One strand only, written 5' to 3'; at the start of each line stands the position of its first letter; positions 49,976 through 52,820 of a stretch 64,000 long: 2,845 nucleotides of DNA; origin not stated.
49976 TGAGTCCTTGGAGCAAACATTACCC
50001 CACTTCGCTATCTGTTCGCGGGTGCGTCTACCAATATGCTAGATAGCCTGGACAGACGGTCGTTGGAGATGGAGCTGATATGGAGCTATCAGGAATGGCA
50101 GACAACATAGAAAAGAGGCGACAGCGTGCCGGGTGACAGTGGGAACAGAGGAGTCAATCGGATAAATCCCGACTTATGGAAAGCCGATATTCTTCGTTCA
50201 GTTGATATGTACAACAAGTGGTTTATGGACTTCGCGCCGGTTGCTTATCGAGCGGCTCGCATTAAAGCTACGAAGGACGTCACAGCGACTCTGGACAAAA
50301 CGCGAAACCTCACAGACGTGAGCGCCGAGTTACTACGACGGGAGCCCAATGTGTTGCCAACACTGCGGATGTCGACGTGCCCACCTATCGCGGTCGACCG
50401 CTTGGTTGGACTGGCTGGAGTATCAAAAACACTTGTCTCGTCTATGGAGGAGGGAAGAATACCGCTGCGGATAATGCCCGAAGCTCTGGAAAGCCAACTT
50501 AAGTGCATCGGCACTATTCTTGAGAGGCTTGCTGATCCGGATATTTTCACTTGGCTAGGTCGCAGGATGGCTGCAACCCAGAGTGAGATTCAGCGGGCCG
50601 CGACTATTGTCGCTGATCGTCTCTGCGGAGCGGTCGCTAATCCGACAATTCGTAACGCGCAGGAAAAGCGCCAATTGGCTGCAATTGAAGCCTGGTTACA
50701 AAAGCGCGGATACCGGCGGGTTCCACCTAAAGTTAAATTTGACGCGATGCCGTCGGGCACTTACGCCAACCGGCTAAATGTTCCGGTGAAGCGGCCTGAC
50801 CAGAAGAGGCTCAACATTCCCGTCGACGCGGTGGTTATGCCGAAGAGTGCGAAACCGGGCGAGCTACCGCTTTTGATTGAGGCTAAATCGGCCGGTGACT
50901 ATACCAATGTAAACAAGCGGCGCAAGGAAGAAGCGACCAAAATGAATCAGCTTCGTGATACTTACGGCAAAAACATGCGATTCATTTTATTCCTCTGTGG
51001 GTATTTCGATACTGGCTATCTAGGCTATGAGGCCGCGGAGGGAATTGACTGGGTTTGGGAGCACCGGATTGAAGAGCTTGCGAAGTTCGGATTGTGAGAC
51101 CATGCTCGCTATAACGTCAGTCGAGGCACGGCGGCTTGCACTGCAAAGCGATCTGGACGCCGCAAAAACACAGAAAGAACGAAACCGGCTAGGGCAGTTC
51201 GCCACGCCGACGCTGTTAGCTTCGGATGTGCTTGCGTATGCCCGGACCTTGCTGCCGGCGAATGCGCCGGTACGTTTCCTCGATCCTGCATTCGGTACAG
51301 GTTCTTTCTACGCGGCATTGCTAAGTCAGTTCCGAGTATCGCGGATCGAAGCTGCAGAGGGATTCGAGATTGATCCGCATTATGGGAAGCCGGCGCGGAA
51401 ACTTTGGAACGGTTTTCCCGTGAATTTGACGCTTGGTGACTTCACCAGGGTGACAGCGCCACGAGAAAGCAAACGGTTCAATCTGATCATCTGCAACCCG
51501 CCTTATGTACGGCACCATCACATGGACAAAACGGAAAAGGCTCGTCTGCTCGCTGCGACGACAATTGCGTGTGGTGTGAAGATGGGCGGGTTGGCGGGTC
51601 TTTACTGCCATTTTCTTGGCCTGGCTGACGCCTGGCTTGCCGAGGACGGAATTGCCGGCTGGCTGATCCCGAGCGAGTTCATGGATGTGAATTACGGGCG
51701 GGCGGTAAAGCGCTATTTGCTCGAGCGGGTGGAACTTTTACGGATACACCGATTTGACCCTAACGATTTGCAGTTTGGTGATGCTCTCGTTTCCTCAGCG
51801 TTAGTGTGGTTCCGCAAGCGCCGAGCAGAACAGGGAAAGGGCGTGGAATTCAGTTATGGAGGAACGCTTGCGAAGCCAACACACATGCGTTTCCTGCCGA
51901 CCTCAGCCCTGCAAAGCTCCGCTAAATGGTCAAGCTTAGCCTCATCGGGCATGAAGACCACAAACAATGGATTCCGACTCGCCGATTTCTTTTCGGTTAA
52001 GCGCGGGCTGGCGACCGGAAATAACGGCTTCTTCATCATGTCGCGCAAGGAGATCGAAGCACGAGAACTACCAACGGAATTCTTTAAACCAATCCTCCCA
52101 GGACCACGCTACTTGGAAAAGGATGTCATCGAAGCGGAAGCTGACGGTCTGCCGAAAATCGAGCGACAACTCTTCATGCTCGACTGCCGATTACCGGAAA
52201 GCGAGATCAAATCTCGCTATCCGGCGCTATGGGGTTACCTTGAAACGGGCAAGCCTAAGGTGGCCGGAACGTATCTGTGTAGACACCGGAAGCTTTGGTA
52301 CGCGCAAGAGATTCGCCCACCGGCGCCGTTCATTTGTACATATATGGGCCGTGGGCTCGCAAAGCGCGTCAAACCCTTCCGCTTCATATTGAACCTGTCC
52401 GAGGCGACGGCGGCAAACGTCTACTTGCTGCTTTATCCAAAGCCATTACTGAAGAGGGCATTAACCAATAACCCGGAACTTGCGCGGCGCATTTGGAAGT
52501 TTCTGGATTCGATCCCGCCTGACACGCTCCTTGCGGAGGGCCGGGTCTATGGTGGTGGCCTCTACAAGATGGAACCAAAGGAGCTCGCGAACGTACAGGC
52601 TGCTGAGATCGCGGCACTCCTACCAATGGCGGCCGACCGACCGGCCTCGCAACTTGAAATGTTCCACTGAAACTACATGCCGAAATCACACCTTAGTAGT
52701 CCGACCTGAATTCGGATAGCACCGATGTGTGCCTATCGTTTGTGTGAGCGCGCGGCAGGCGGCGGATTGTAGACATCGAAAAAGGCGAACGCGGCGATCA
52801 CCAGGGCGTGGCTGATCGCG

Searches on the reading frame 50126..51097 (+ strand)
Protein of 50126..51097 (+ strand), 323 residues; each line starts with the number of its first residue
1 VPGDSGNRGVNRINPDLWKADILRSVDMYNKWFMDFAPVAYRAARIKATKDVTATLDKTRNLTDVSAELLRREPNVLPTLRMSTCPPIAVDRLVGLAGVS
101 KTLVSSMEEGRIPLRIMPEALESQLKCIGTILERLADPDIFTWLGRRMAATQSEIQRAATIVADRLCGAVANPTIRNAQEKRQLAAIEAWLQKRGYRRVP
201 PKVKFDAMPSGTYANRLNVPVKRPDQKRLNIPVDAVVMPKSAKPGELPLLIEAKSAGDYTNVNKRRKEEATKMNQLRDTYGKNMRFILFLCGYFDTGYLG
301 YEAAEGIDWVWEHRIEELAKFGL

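Call 89: search_protein_families(library=pfam, proteins=[window:50126-51097:+], max_evalue=0.0001)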
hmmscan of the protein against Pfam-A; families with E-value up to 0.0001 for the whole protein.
window:50126-51097:+ (323 aa): 1 family
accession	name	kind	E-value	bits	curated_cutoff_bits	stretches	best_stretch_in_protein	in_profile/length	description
PF09572.16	RE_XamI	-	1.8e-110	368.8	25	1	61-311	2-256/256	XamI restriction endonuclease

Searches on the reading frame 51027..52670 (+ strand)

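Call 89: search_protein_families(library=pfam, proteins=[window:51027-52670:+], max_evalue=0.0001)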
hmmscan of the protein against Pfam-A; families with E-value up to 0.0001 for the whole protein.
window:51027-52670:+ (547 aa): 1 family
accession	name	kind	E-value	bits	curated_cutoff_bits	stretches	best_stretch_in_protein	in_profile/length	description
PF07669.17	Eco57I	-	1e-12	48.9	25.3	1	143-246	69-168/171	Eco57I restriction-modification methylase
